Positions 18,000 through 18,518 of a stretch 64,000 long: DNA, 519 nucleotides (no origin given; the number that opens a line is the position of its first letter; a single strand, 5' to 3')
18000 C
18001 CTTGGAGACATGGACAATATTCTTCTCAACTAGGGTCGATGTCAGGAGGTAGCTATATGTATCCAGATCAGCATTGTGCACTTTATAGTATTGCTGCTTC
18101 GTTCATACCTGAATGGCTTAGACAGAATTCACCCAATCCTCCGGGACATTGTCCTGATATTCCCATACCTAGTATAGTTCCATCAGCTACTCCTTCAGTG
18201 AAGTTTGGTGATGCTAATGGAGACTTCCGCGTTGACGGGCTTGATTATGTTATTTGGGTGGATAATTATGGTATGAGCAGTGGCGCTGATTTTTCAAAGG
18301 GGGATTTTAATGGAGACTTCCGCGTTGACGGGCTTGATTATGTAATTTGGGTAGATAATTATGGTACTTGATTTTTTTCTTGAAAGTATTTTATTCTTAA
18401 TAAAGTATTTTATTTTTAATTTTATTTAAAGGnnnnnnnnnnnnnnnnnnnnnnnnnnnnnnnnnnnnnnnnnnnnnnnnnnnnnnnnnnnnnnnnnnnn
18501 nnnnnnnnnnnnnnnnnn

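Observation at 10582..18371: Near-identical nucleotide tracts at the 3' ends of six different genes (concerted evolution of dockerin modules); a downstream start codon is embedded in the repeat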

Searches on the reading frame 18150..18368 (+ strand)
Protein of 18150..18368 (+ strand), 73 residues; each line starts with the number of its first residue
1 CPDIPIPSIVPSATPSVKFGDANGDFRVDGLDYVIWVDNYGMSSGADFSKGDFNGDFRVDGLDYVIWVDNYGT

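Call 41: search_solved_structures(query=window:18150-18368:+, max_evalue=1, show_alignments=2)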
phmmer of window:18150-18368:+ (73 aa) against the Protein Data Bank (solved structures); distinct sequences matched with E-value up to 1: 12.
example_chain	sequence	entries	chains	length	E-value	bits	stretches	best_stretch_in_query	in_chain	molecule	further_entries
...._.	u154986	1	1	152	0.09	16.5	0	16-65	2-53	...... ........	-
2yik_A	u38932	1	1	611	0.096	16.4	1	3-61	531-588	ENDOGLUCANASE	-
8x39_A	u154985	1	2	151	0.12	16.1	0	16-65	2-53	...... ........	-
6kg9_A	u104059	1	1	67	0.13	16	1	17-65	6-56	And cellulose-binding endoglucanase family 9 CelL ortholog dockerin domain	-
6kge_D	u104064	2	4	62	0.35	14.6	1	19-65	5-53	And cellulose-binding endoglucanase family 9 CelL ortholog dockerin domain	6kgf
6kgc_B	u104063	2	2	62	0.37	14.5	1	19-65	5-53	And cellulose-binding endoglucanase family 9 CelL ortholog dockerin domain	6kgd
9gvb_B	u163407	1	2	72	0.43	14.4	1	17-44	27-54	Group 2 dockerin from R. flavefaciens FD-1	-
5nrk_B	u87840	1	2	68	0.49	14.2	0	45-66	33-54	DocCel5: Type I dockerin repeat domain from A. cellulolyticus family 5 endoglucanase WP_01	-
2y3n_B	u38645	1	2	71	0.5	14.1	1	20-72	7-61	CELLULOSOMAL FAMILY-48 PROCESSIVE GLYCOSIDE HYDROLASE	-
1daq_A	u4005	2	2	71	0.56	14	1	18-64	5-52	ENDOGLUCANASE SS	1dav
2mte_A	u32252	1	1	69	0.59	13.9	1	18-64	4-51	Cellulose 1,4-beta-cellobiosidase (reducing end) CelS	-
7nmi_B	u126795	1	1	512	0.79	13.5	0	18-50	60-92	S100P-ANXA2 chimera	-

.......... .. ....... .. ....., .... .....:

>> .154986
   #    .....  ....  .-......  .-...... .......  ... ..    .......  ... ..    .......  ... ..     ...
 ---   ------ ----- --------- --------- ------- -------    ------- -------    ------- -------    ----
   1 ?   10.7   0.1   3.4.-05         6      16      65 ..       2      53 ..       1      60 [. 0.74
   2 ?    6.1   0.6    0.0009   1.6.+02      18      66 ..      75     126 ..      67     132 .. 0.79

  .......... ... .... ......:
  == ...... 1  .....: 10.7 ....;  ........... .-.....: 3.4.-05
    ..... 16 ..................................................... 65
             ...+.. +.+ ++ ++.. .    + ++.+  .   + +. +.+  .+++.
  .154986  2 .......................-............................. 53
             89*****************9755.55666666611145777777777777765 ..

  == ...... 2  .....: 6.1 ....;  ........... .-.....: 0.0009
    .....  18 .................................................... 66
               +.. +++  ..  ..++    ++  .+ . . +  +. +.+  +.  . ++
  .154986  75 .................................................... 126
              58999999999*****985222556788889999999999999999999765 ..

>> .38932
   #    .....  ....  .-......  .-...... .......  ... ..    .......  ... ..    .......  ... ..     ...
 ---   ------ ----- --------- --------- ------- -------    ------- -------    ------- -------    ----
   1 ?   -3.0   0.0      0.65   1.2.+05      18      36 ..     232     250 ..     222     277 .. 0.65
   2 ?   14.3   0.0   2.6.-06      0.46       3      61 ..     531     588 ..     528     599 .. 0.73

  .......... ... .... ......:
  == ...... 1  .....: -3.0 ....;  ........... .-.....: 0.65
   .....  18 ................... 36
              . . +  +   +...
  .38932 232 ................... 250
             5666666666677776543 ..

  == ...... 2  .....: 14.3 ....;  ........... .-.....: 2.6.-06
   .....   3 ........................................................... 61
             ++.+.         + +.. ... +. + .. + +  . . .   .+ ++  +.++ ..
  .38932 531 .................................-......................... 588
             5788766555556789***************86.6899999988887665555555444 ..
